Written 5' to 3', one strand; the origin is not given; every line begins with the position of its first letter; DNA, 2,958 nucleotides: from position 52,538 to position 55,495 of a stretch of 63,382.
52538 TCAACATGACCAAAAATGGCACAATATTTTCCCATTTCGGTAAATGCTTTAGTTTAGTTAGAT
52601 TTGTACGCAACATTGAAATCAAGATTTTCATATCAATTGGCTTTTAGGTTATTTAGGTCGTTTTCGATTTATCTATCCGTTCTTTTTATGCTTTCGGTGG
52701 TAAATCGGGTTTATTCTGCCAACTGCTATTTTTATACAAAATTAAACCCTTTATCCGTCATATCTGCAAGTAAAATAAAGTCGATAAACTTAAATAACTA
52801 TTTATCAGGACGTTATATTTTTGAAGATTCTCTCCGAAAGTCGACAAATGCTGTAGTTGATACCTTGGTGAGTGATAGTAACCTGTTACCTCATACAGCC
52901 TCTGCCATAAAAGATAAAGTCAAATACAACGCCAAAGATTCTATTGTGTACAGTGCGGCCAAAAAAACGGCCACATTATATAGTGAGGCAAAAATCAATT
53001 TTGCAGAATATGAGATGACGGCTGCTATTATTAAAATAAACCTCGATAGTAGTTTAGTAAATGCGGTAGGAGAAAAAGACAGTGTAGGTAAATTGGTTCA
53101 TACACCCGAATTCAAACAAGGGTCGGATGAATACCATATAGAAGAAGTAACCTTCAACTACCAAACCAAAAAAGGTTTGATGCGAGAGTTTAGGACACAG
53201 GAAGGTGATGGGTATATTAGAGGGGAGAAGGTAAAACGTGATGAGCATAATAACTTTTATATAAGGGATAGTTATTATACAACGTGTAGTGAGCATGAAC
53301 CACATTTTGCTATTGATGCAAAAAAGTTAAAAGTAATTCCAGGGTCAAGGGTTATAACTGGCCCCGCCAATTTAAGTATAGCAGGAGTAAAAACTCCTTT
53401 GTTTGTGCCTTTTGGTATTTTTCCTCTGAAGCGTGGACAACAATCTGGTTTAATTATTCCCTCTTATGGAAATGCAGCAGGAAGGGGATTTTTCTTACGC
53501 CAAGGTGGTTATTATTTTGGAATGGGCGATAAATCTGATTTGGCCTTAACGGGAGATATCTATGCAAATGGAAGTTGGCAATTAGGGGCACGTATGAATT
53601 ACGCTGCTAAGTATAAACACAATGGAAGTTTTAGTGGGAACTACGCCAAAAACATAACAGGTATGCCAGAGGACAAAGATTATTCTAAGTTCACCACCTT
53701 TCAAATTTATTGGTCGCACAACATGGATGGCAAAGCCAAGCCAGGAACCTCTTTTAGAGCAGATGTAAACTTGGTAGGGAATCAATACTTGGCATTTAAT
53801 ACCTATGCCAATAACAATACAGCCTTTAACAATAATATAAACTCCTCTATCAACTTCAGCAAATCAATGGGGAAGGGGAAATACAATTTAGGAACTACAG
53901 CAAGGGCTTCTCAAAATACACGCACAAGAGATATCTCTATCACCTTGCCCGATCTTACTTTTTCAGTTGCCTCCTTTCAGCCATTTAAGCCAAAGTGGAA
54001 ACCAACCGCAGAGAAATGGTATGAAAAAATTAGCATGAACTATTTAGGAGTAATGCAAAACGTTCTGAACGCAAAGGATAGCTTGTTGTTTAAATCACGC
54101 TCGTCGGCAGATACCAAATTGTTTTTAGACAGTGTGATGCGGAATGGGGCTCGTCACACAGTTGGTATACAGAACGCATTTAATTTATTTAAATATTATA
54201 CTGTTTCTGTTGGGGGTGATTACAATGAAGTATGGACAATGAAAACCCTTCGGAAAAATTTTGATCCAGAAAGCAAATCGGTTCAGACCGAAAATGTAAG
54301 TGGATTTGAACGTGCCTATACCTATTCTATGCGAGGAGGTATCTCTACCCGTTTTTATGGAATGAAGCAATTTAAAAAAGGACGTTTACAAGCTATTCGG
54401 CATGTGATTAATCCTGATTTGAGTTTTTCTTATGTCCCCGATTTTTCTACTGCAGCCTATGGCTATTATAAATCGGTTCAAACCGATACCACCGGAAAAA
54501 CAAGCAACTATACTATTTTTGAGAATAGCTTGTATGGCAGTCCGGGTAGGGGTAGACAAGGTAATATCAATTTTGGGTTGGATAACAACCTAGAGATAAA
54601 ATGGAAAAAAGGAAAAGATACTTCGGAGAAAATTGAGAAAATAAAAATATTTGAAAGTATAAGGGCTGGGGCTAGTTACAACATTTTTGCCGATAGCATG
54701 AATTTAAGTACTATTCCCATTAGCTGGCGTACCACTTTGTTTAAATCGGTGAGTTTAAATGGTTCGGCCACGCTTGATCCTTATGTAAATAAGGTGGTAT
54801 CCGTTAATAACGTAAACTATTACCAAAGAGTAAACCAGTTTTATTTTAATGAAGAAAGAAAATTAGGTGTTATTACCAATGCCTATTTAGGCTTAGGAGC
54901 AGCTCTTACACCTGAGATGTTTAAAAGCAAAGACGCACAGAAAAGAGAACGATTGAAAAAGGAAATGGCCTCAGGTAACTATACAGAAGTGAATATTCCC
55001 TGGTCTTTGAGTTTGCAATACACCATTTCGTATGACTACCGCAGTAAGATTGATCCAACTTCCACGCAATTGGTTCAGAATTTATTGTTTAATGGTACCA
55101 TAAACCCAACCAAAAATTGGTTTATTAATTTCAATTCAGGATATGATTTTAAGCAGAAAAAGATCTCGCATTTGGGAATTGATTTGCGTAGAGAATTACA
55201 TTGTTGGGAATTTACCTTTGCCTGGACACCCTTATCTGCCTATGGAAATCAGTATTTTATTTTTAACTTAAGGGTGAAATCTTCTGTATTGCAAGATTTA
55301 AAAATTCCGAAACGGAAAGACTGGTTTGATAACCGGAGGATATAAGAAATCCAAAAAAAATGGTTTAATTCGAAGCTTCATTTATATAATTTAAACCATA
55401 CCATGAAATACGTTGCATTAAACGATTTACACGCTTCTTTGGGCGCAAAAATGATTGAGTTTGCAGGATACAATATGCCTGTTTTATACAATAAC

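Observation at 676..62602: Strongly over-represented near-palindromic word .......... (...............) scattered through unrelated genes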

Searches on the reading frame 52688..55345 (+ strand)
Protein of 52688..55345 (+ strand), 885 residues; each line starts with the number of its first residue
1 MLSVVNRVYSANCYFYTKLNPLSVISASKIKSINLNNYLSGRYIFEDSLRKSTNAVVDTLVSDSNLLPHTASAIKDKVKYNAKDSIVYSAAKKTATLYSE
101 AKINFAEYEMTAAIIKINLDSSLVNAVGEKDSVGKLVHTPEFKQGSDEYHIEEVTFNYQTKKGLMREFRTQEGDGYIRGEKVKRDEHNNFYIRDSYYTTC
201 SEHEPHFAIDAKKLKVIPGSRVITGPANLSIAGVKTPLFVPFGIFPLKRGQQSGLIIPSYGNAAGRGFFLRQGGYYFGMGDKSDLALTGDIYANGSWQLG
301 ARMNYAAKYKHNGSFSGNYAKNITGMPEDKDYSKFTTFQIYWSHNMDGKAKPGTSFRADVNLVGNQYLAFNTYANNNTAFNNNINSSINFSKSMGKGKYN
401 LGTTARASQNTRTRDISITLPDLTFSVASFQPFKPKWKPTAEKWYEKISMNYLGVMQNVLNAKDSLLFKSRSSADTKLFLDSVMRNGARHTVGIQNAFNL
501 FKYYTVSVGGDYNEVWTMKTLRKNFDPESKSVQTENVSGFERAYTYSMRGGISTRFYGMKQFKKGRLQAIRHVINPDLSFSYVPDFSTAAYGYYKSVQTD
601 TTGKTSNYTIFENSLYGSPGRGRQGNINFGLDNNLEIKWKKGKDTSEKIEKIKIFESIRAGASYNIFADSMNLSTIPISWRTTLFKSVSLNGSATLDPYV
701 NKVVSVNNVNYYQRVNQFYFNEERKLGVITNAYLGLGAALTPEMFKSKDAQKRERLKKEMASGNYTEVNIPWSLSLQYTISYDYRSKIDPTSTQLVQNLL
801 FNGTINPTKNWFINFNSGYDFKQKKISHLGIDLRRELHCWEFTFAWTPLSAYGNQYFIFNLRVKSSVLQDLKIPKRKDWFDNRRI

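Call 17: find_homologous_proteins(query=window:52688-55345:+, max_evalue=1e-30)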
Query window:52688-55345:+ (885 aa): 721 proteins with E <= 1e-30 among 7567 candidates; the best 120 are listed.
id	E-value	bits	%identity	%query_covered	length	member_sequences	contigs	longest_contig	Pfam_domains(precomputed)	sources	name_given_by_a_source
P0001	0.0e+0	1963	97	100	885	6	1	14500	PF19838.6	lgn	-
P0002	0.0e+0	1519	73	100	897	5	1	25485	PF19838.6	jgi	jgi:hypothetical protein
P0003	0.0e+0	1515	74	99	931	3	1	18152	PF19838.6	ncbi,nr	ncbi:MAG: hypothetical protein K9J84_05575 [Bacteroidia bacterium]|nr:hypothetical protein [Bacteroi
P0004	0.0e+0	1508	73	100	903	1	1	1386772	PF19838.6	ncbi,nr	ncbi:MAG: hypothetical protein CFE21_01210 [Bacteroidetes bacterium B1(2017)]|nr:MAG: hypothetical p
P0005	0.0e+0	1500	73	100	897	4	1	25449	PF19838.6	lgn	-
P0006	0.0e+0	1488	73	99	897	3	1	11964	PF19838.6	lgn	-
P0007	0.0e+0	1486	72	100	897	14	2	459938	PF19838.6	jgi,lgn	jgi:hypothetical protein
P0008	0.0e+0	1477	72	100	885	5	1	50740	PF19838.6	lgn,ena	-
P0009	0.0e+0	1464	72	100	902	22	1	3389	PF19838.6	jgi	jgi:hypothetical protein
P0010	0.0e+0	1455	71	100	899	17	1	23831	PF19838.6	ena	-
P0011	0.0e+0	1451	71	99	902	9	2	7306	PF19838.6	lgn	-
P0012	0.0e+0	1450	71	100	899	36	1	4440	PF19838.6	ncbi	-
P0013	0.0e+0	1443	71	100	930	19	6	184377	PF19838.6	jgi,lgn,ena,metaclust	metaclust:\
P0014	0.0e+0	1414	68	100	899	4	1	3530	PF19838.6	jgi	-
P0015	0.0e+0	1396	71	95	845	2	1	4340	PF19838.6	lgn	-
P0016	0.0e+0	1353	67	98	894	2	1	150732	PF19838.6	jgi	jgi:hypothetical protein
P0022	0.0e+0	1315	65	100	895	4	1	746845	PF19838.6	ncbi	-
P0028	0.0e+0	1193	62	96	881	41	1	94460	PF19838.6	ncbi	-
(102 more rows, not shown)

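Call 18: find_encoding_contigs(protein=P0001, flank=10000, max_places=3)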
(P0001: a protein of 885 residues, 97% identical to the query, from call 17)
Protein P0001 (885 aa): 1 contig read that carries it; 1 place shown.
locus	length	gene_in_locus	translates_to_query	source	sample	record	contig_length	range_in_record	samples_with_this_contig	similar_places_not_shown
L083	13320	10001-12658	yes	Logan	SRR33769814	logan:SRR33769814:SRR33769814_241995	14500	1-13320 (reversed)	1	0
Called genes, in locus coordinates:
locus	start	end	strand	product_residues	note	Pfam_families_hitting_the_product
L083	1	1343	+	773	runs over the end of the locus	PF13620:CarboxypepD_reg (weak), PF13715:CarbopepD_reg_2, PF07715:Plug, PF00593:TonB_dep_Rec_b-barrel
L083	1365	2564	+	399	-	PF07690:MFS_1, PF12832:MFS_1_like, PF13347:MFS_2 (weak), PF00083:Sugar_tr, PF05977:MFS_3, PF13347:MFS_2 (weak), PF00083:Sugar_tr (weak), PF07690:MFS_1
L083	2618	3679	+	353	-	PF25919:BSH_CusB (faint), PF25917:BSH_RND, PF25973:BSH_CzcB (weak), PF25876:HH_MFP_RND (weak), PF25954:Beta-barrel_RND_2, PF25989:YknX_C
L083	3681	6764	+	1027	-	PF00873:ACR_tran, PF03176:MMPL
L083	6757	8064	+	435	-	PF02321:OEP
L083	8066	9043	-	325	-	PF28542:DUF8434, PF02470:MlaD, PF28544:Helical_needle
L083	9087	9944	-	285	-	PF01520:Amidase_3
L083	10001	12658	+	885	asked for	PF19838:LptD_2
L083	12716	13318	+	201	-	?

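Call 19: find_encoding_contigs(protein=P0004, flank=10000, max_places=3)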
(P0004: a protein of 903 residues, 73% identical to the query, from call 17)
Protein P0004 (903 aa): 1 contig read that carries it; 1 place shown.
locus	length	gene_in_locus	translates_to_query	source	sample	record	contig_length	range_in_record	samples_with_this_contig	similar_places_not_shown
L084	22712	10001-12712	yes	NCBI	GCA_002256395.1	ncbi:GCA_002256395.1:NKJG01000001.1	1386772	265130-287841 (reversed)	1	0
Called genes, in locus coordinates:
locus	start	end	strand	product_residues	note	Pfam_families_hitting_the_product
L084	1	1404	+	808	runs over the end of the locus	PF13620:CarboxypepD_reg, PF13715:CarbopepD_reg_2, PF07715:Plug, PF00593:TonB_dep_Rec_b-barrel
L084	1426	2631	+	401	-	PF06779:MFS_4 (weak), PF07690:MFS_1, PF13347:MFS_2 (weak), PF12832:MFS_1_like, PF00083:Sugar_tr, PF05977:MFS_3, PF13347:MFS_2 (weak), PF07690:MFS_1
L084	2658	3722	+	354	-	PF25919:BSH_CusB (faint), PF25917:BSH_RND, PF25973:BSH_CzcB, PF25876:HH_MFP_RND, PF25944:Beta-barrel_RND (weak), PF25954:Beta-barrel_RND_2, PF25967:RND-MFP_C, PF25989:YknX_C, +1 more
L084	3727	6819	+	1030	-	PF00873:ACR_tran, PF03176:MMPL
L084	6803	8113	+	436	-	PF02321:OEP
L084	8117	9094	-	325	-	PF28542:DUF8434, PF02470:MlaD, PF28544:Helical_needle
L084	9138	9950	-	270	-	PF01520:Amidase_3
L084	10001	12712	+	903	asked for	PF19838:LptD_2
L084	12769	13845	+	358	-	PF01571:GCV_T, PF08669:GCV_T_C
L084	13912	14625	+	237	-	PF04029:2-ph_phosp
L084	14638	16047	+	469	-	PF03901:Glyco_transf_22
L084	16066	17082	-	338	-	PF00291:PALP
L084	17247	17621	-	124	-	-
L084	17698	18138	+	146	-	-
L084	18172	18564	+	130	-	PF08818:DUF1801 (weak)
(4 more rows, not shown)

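Call 20: find_encoding_contigs(protein=P0007, flank=10000, max_places=3)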
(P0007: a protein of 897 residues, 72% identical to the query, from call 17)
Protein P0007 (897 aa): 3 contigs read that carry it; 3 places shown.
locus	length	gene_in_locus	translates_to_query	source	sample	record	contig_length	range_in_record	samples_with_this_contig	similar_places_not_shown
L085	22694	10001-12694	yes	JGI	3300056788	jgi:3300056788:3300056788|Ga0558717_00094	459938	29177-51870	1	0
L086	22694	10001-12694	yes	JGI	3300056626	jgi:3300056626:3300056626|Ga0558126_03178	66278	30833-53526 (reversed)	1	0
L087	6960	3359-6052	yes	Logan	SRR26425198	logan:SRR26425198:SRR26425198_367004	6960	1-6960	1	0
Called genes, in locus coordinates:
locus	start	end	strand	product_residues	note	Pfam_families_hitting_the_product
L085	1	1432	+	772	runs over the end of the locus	PF13620:CarboxypepD_reg, PF13715:CarbopepD_reg_2, PF07715:Plug, PF00593:TonB_dep_Rec_b-barrel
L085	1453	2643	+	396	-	PF07690:MFS_1, PF13347:MFS_2 (weak), PF12832:MFS_1_like, PF00083:Sugar_tr, PF05977:MFS_3, PF07690:MFS_1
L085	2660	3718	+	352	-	PF25919:BSH_CusB (faint), PF25917:BSH_RND, PF25935:BSH_LcnD (faint), PF25973:BSH_CzcB, PF25876:HH_MFP_RND (weak), PF25954:Beta-barrel_RND_2, PF25967:RND-MFP_C, PF25989:YknX_C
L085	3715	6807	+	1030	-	PF00873:ACR_tran, PF03176:MMPL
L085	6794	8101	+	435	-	PF02321:OEP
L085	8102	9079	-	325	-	PF28542:DUF8434, PF02470:MlaD, PF28544:Helical_needle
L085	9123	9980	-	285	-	PF01520:Amidase_3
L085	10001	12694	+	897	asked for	PF19838:LptD_2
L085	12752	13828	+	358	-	PF01571:GCV_T, PF08669:GCV_T_C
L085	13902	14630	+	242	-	PF04029:2-ph_phosp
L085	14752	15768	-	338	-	PF00291:PALP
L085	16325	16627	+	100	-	-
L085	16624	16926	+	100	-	PF05016:ParE_toxin (weak)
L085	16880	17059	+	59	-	-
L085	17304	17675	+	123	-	-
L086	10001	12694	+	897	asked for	PF19838:LptD_2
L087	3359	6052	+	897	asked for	PF19838:LptD_2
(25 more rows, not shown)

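Call 31: find_encoding_contigs(protein=P0016, flank=10000, max_places=2)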
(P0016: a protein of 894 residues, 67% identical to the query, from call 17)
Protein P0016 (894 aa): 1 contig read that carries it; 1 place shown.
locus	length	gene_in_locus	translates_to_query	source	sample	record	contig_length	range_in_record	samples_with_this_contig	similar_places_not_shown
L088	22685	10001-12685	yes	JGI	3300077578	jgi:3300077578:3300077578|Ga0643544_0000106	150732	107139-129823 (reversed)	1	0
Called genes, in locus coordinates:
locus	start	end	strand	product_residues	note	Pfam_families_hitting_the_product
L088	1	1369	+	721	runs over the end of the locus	PF01841:Transglut_core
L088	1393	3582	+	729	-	-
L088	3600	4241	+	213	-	-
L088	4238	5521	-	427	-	PF08323:Glyco_transf_5, PF13439:Glyco_transf_4, PF13579:Glyco_trans_4_4, PF20706:GT4-conflict, PF00534:Glycos_transf_1, PF13692:Glyco_trans_1_4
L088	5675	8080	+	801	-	PF13802:Gal_mutarotas_2, PF01055:Glyco_hydro_31_2nd, PF21365:Glyco_hydro_31_3rd, PF17137:DUF5110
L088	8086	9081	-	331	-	PF28542:DUF8434, PF02470:MlaD, PF28544:Helical_needle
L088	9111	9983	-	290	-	PF01520:Amidase_3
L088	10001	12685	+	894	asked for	PF19838:LptD_2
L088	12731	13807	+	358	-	PF01571:GCV_T, PF08669:GCV_T_C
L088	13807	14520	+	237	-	PF04029:2-ph_phosp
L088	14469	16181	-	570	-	PF00474:SSF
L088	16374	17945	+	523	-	PF00082:Peptidase_S8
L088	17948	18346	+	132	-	-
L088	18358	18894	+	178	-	PF10604:Polyketide_cyc2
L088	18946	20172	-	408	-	PF00180:Iso_dh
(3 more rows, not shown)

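Call 32: find_encoding_contigs(protein=P0022, flank=10000, max_places=2)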
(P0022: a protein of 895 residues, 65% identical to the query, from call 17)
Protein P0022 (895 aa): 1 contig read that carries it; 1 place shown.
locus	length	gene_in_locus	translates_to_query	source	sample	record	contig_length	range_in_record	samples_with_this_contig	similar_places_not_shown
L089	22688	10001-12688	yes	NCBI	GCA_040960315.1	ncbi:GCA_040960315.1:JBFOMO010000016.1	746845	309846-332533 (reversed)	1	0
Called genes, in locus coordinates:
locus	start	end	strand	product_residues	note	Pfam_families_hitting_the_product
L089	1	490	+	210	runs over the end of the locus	PF16584:LolA_2 (weak), PF03548:LolA, PF17131:TP_0789-like (weak)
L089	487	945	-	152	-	PF22544:HYDIN_VesB_CFA65-like_Ig, PF07610:DUF1573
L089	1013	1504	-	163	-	PF07610:DUF1573, PF22544:HYDIN_VesB_CFA65-like_Ig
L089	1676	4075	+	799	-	PF00676:E1_dh, PF02779:Transket_pyr, PF02780:Transketolase_C, PF17147:PFOR_II (weak)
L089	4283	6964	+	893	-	PF13620:CarboxypepD_reg (faint), PF13715:CarbopepD_reg_2, PF07715:Plug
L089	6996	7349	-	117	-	-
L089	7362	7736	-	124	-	PF07332:Phage_holin_3_6 (weak)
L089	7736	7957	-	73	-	PF12732:YtxH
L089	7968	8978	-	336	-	PF28542:DUF8434, PF02470:MlaD, PF28544:Helical_needle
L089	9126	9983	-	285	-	PF01520:Amidase_3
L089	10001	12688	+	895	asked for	PF19838:LptD_2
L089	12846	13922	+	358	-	PF01571:GCV_T, PF08669:GCV_T_C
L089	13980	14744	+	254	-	PF04029:2-ph_phosp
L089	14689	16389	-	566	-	PF00474:SSF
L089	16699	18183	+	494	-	PF00082:Peptidase_S8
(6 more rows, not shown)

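Call 33: find_encoding_contigs(protein=P0028, flank=10000, max_places=2)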
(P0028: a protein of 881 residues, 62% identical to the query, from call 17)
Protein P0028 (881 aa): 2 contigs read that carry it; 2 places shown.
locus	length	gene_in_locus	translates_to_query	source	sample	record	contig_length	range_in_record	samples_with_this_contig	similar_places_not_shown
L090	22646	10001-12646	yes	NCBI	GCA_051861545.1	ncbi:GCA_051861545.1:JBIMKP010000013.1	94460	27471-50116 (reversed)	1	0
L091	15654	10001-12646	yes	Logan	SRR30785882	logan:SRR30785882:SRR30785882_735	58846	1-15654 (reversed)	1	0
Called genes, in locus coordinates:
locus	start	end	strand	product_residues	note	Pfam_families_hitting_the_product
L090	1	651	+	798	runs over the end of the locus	PF07715:Plug, PF00593:TonB_dep_Rec_b-barrel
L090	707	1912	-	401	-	PF03065:Glyco_hydro_57, PF01522:Polysacc_deac_1 (weak)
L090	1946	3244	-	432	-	PF08323:Glyco_transf_5, PF13439:Glyco_transf_4, PF13579:Glyco_trans_4_4, PF20706:GT4-conflict, PF00534:Glycos_transf_1, PF13692:Glyco_trans_1_4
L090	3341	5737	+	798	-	PF13802:Gal_mutarotas_2, PF01055:Glyco_hydro_31_2nd, PF21365:Glyco_hydro_31_3rd, PF17137:DUF5110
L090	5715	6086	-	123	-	-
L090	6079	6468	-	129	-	PF07332:Phage_holin_3_6 (weak)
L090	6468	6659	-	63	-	PF12732:YtxH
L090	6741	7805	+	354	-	PF01594:AI-2E_transport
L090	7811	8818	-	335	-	PF28542:DUF8434, PF02470:MlaD, PF28544:Helical_needle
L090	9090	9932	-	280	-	PF01520:Amidase_3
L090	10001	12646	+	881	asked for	PF19838:LptD_2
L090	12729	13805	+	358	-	PF01571:GCV_T, PF08669:GCV_T_C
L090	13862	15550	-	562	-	PF06826:Asp-Al_Ex, PF02080:TrkA_C, PF06826:Asp-Al_Ex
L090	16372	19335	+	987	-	PF13620:CarboxypepD_reg, PF13715:CarbopepD_reg_2, PF07715:Plug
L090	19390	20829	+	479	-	PF14322:SusD-like_3, PF12771:SusD-like_2 (weak), PF07980:SusD_RagB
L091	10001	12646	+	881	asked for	PF19838:LptD_2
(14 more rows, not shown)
